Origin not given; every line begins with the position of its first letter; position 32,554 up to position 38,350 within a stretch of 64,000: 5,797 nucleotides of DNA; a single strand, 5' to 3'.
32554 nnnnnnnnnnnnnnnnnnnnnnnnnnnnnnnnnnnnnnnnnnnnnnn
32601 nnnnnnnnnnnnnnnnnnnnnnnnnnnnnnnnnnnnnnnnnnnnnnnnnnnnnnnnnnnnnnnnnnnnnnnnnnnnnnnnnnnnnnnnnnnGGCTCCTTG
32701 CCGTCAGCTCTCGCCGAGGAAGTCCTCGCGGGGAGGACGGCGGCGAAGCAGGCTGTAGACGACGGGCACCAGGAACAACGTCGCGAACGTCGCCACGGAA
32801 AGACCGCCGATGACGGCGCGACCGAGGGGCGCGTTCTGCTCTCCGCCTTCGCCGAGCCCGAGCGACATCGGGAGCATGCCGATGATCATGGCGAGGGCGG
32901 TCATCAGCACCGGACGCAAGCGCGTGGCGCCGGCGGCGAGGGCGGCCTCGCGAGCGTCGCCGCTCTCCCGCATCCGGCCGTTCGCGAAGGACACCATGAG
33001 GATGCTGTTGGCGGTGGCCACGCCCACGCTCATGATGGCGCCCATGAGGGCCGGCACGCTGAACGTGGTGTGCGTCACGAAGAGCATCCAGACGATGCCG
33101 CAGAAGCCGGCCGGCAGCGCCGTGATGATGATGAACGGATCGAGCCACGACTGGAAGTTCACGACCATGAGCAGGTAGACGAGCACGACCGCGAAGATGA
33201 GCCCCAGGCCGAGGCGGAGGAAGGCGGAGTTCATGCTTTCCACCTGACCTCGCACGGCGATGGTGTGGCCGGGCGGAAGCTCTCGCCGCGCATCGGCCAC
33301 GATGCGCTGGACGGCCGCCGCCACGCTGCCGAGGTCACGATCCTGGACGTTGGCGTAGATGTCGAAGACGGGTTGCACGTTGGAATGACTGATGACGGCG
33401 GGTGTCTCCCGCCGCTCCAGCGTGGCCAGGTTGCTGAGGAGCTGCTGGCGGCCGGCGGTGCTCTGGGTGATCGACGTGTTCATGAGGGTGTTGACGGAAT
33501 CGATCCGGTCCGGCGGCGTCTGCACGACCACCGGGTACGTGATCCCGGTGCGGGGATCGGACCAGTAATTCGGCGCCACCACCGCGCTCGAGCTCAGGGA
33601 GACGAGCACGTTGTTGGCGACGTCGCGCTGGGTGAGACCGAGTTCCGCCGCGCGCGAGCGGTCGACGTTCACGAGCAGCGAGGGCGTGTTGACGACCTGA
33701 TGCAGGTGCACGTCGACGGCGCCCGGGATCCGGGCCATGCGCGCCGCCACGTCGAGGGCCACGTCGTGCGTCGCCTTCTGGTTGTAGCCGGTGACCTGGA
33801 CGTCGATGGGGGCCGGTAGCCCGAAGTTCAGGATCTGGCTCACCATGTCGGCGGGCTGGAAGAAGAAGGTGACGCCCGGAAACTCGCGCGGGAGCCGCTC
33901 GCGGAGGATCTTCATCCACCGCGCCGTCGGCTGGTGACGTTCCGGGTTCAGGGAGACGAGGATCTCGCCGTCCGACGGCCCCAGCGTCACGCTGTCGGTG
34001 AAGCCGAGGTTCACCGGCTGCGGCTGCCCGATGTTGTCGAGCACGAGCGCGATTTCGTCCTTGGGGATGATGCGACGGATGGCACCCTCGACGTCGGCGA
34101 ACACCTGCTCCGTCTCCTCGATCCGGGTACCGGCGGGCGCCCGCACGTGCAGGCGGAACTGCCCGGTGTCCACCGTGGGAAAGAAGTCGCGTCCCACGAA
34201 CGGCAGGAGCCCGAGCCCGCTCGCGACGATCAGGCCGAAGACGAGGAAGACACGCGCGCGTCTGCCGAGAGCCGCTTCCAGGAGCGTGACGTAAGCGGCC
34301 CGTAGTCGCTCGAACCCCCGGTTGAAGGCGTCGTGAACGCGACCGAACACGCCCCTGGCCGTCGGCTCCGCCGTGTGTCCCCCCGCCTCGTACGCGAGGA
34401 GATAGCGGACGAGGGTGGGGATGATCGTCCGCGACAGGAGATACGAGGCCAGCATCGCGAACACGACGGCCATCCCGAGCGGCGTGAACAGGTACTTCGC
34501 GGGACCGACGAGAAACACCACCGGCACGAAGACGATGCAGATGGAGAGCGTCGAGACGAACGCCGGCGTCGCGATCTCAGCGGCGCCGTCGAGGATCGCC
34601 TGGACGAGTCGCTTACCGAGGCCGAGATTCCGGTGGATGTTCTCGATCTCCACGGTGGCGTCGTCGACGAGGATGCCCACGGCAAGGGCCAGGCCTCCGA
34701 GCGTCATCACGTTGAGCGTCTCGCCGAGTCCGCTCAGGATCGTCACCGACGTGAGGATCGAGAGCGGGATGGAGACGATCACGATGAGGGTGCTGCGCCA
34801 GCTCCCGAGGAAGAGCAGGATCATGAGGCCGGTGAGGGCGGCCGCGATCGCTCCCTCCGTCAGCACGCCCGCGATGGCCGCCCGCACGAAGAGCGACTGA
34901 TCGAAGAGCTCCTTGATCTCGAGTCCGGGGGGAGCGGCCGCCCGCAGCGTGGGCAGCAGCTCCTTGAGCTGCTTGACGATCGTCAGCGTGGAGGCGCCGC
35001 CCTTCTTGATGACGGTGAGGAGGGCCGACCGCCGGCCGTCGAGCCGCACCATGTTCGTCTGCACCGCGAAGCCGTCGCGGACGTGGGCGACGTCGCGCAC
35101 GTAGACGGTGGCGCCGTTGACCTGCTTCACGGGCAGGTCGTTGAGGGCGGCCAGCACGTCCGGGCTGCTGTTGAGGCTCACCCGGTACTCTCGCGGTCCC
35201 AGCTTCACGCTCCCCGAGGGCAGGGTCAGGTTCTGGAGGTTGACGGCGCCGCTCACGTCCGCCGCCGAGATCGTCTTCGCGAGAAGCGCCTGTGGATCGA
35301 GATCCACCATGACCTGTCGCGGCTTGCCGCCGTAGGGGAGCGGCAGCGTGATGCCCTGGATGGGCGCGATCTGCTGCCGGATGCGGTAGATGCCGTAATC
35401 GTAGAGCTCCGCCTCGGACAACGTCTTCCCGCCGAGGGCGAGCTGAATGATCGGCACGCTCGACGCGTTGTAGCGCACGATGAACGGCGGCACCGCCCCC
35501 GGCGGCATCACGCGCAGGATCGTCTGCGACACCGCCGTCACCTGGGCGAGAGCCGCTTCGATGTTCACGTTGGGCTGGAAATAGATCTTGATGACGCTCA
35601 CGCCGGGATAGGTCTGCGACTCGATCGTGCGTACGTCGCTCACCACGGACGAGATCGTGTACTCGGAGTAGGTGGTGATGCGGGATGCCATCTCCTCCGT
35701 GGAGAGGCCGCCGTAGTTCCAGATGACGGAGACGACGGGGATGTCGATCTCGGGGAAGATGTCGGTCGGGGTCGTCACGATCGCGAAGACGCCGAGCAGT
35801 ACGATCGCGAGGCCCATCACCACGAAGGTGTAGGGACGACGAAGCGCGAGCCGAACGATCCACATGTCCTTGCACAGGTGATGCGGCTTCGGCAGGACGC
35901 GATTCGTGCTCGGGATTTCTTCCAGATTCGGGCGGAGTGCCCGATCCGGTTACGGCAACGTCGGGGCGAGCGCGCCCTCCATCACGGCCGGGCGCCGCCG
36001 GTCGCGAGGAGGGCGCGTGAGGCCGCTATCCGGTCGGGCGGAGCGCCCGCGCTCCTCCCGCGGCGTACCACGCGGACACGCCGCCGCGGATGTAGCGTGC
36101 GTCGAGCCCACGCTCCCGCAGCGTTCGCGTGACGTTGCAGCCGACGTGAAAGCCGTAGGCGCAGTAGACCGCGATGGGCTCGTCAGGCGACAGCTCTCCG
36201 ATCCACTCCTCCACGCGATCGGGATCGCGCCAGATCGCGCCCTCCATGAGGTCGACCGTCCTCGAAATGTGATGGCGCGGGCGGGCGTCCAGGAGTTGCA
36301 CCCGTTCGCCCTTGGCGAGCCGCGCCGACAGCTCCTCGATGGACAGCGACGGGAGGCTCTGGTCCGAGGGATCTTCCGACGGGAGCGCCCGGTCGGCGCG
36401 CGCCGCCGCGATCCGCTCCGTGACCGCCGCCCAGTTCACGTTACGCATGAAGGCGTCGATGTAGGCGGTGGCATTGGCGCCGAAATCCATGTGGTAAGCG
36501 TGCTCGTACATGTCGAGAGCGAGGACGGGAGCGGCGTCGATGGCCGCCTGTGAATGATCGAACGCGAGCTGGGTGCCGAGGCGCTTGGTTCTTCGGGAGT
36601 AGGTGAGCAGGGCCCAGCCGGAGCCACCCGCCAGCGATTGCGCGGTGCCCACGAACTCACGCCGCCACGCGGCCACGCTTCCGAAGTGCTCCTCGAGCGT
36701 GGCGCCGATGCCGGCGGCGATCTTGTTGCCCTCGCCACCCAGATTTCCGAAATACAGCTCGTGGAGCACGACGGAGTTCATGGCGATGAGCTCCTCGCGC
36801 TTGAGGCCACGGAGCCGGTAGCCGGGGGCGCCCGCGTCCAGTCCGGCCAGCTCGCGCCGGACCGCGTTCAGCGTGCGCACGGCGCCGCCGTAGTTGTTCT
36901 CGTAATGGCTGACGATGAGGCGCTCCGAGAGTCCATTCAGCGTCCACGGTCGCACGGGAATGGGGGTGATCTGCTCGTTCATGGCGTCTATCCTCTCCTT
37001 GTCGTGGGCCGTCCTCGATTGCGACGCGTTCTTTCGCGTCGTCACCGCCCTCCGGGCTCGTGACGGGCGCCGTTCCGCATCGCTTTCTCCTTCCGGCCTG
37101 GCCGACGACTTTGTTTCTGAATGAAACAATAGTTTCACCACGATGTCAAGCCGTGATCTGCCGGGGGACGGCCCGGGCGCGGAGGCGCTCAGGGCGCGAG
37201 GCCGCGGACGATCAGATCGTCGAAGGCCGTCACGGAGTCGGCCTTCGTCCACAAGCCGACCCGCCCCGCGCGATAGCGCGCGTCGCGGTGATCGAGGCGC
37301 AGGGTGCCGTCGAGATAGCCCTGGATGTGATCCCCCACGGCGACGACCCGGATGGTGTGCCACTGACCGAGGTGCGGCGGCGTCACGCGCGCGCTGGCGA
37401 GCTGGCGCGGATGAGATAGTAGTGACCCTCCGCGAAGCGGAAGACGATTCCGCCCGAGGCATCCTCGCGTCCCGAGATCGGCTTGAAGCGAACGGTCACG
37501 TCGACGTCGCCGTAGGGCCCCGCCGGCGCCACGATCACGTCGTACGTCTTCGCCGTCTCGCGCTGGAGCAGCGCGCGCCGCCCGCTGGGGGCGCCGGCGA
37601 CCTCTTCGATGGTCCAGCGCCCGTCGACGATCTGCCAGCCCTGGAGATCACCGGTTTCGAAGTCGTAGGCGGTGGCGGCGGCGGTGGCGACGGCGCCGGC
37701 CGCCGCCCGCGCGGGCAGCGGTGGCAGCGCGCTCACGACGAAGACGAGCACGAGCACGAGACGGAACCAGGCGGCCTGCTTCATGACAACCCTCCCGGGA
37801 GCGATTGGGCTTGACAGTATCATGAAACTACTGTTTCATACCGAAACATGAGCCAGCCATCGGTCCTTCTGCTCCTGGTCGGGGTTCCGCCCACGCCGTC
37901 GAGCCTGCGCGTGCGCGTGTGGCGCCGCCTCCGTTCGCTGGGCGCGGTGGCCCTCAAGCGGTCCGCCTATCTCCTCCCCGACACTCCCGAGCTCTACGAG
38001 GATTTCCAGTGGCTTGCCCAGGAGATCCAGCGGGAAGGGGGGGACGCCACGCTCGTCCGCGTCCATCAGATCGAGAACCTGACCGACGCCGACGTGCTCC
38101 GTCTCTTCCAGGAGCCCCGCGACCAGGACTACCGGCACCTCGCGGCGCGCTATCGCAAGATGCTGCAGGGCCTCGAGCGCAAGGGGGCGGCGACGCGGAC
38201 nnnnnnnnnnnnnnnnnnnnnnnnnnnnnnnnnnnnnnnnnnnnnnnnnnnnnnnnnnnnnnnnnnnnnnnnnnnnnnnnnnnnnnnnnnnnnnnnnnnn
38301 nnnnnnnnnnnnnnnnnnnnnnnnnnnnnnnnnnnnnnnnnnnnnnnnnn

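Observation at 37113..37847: Two copies of a 37-bp promoter/operator module link the SOD-rhodanese gene and the chr operon into one predicted regulon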

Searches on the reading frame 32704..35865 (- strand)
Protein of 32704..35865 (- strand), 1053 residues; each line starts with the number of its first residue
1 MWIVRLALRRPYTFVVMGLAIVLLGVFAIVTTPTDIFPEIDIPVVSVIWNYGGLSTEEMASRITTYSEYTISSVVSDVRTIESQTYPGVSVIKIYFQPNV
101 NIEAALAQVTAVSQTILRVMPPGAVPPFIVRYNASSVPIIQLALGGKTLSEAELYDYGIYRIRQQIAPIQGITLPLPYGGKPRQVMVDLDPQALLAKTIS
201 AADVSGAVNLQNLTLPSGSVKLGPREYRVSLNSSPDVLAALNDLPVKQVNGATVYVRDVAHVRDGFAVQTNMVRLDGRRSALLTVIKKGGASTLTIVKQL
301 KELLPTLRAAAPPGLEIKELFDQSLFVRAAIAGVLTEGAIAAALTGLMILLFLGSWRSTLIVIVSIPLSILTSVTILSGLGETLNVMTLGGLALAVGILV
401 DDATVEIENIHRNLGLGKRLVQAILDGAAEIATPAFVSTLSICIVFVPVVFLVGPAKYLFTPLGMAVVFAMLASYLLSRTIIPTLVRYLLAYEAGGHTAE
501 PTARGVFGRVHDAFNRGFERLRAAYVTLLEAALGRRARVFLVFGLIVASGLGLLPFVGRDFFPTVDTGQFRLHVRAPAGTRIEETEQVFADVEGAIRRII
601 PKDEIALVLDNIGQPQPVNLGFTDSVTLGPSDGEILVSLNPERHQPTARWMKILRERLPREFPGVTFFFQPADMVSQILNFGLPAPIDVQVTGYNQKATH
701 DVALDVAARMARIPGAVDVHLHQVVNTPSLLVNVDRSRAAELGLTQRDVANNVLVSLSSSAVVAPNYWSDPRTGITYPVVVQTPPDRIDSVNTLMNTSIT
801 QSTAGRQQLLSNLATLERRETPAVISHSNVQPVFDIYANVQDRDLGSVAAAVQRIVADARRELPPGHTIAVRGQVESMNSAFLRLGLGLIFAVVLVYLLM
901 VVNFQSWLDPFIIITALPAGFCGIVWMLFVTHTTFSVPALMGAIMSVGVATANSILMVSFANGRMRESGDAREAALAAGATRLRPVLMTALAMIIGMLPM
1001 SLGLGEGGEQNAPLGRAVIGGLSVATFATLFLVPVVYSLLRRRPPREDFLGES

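Call 6: search_protein_families(library=pfam, proteins=[window:32704-35865:-], max_evalue=0.01)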
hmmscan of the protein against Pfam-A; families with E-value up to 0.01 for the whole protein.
window:32704-35865:- (1053 aa): 2 families
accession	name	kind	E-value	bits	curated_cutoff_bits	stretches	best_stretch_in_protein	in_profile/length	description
PF00873.25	ACR_tran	-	1.6e-208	695.3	28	1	3-1040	1-1020/1021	AcrB/AcrD/AcrF family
PF03176.21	MMPL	-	9e-06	25.3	20.5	1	847-1043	105-305/333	MMPL family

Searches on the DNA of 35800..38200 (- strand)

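Call 32: search_rna_families(source=window, start=35800, end=38200, threshold=evalue, max_evalue=1)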
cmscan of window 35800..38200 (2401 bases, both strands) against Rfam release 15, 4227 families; matches with E-value up to 1: 0.
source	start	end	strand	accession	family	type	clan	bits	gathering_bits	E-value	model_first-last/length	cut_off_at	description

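Call 35: search_rna_families(sources=[L105, L106, L108, L111, L113, L116, L117, L118], threshold=gathering)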
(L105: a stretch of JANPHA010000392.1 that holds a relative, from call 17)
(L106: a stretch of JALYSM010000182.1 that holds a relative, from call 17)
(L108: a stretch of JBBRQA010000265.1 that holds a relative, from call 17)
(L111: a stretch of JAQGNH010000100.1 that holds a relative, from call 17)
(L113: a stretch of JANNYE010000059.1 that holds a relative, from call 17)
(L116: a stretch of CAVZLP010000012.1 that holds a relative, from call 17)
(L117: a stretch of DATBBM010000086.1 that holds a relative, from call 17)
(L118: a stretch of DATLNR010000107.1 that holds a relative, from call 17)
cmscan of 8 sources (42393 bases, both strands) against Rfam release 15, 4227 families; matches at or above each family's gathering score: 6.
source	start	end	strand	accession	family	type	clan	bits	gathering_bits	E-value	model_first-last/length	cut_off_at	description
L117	2157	2230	+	RF00005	tRNA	Gene; tRNA;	CL00001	67.2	29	1.2e-12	1-71/71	no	tRNA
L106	2324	2384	+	RF03086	chrB-b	Cis-reg;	-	53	36.5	3e-08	1-49/49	no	chrB-b RNA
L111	2004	2057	+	RF03086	chrB-b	Cis-reg;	-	49.3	36.5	2.6e-07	1-49/49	no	chrB-b RNA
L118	2345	2405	+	RF03086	chrB-b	Cis-reg;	-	43.7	36.5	6.4e-06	1-49/49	no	chrB-b RNA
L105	2326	2385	+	RF03086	chrB-b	Cis-reg;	-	39.1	36.5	8.9e-05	1-49/49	no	chrB-b RNA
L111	1186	1235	+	RF03086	chrB-b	Cis-reg;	-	38.3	36.5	0.00015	1-49/49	no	chrB-b RNA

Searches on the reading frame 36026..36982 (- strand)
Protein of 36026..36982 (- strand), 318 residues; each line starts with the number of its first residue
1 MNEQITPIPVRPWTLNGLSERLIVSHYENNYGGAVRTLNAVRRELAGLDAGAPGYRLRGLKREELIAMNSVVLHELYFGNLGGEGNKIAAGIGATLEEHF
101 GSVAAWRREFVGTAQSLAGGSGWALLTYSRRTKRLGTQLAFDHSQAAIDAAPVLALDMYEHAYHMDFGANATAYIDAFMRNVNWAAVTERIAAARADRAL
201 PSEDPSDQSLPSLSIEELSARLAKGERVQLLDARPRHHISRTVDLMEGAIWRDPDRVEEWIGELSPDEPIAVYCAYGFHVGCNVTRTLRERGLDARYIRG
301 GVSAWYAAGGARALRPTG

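Call 6: search_protein_families(library=pfam, proteins=[window:36026-36982:-], max_evalue=0.01)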
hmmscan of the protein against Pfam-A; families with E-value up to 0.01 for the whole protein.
window:36026-36982:- (318 aa): 2 families
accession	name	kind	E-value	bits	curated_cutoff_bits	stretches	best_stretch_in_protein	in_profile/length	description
PF02777.23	Sod_Fe_C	-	9.1e-22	77.5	20.9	1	93-190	6-102/102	Iron/manganese superoxide dismutases, C-terminal domain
PF00581.25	Rhodanese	-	4.7e-08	33.8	22.2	1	215-307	2-101/102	Rhodanese-like domain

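Call 17: find_related_loci(query=window:36026-36982:-, collection=genome_contigs, flank=2500)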
Query window:36026-36982:- (318 aa) in genome_contigs; peptide patterns used: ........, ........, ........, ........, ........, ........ (x = any residue, [..] = any of these).
599 stretches matched a pattern (row limit reached: there are more); 549 encode a relative of the query (tblastn E <= 1e-3); the best 80 are kept; 80 distinct loci.
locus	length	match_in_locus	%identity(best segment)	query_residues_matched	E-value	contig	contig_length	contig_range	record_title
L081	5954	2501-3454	86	1-318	0e+0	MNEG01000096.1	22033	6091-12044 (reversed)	MAG: Candidatus Rokubacteria bacterium 13_1_40CM_68_15 13_1_40cm_scaffold_248, whole genome shotgun sequence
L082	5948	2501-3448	85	1-316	0e+0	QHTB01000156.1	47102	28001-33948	MAG: Candidatus Rokuibacteriota bacterium isolate AR17 14_0903_12_30cm_scaffold_252_curated, whole genome shotgun sequen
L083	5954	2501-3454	83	1-318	0e+0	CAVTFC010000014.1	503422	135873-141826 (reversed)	MAG: uncultured Candidatus Rokubacteria bacterium isolate MFD00962.bin.2.190 genome assembly, contig: contig_40337, whol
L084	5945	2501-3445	83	1-315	0e+0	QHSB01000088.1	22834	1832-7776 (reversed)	MAG: Candidatus Rokuibacteriota bacterium isolate AR40 14_0903_16_30cm_scaffold_653_curated, whole genome shotgun sequen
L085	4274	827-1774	82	1-316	2e-179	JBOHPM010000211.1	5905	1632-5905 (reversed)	MAG: Candidatus Rokuibacteriota bacterium isolate SD8033_metabat2.bin.13 NODE_4809_length_5905_cov_3.889927, whole genom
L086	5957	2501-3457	82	1-318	2e-176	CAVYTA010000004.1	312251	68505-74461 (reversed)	MAG: uncultured Candidatus Rokubacteria bacterium isolate MFD05567.bin.1.1 genome assembly, contig: contig_44997, whole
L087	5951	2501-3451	82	1-317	4e-176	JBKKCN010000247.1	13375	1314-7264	MAG: Candidatus Rokuibacteriota bacterium isolate swi_bin.5 k127_1014289, whole genome shotgun sequence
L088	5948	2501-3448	81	1-316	2e-174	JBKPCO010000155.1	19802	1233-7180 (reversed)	MAG: Candidatus Methylomirabilota bacterium isolate GB_EKS_MAG_00049 GB_EKS_000000419004, whole genome shotgun sequence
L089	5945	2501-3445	78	1-315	9e-169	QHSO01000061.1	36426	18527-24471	MAG: Candidatus Rokuibacteriota bacterium isolate AR29 14_0919_02_20cm_scaffold_1593_curated, whole genome shotgun seque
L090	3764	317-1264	78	1-316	9e-171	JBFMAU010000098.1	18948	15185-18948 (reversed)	MAG: Acidobacteriota bacterium isolate MAG146 MAG146_98, whole genome shotgun sequence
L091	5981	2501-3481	75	1-318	5e-167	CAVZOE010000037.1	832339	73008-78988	MAG: uncultured Candidatus Rokubacteria bacterium isolate MFD06298.bin.2.71 genome assembly, contig: contig_9431, whole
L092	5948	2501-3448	78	1-316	5e-167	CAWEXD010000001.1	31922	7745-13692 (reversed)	MAG: uncultured Candidatus Rokubacteria bacterium isolate MFD06229.bin.1.275 genome assembly, contig: contig_14002, whol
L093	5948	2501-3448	77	1-316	2e-165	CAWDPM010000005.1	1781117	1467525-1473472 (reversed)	MAG: uncultured Candidatus Rokubacteria bacterium isolate MFD04850.bin.1.411 genome assembly, contig: contig_13961, whol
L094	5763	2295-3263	73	1-314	1e-161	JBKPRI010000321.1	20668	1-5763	MAG: Candidatus Methylomirabilota bacterium isolate GS_EKS_MAG_00053 GS_EKS_000002466346, whole genome shotgun sequence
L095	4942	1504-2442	73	1-317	8e-162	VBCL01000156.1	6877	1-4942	MAG: Betaproteobacteria bacterium isolate BP_16 14_1009_16_30cm_scaffold_36781, whole genome shotgun sequence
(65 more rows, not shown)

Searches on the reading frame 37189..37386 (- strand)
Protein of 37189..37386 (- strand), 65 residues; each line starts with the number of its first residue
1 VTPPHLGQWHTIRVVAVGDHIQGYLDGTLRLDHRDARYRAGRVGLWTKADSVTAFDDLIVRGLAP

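Call 6: search_protein_families(library=pfam, proteins=[window:37189-37386:-], max_evalue=0.01)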
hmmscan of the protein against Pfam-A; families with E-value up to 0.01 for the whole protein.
window:37189-37386:- (65 aa): 1 family
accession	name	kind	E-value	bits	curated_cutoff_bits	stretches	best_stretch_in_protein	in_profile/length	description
PF06439.18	3keto-disac_hyd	-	5.6e-05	23.7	26.8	1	7-58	125-184/187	3-keto-disaccharide hydrolase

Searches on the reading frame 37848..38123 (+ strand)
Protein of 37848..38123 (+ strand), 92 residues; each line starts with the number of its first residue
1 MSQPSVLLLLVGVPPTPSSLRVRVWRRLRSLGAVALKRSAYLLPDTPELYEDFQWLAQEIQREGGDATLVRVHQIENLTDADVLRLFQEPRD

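Call 65: search_protein_families(library=pfam, proteins=[window:37848-38123:+], max_evalue=10)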
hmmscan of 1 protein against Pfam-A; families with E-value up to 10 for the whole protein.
seq(92 aa): 1 family
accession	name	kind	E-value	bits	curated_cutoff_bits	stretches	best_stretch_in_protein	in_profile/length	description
PF20229.3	ChrB_N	-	2e-10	41.3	23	1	21-91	1-71/159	Protein ChrB, N-terminal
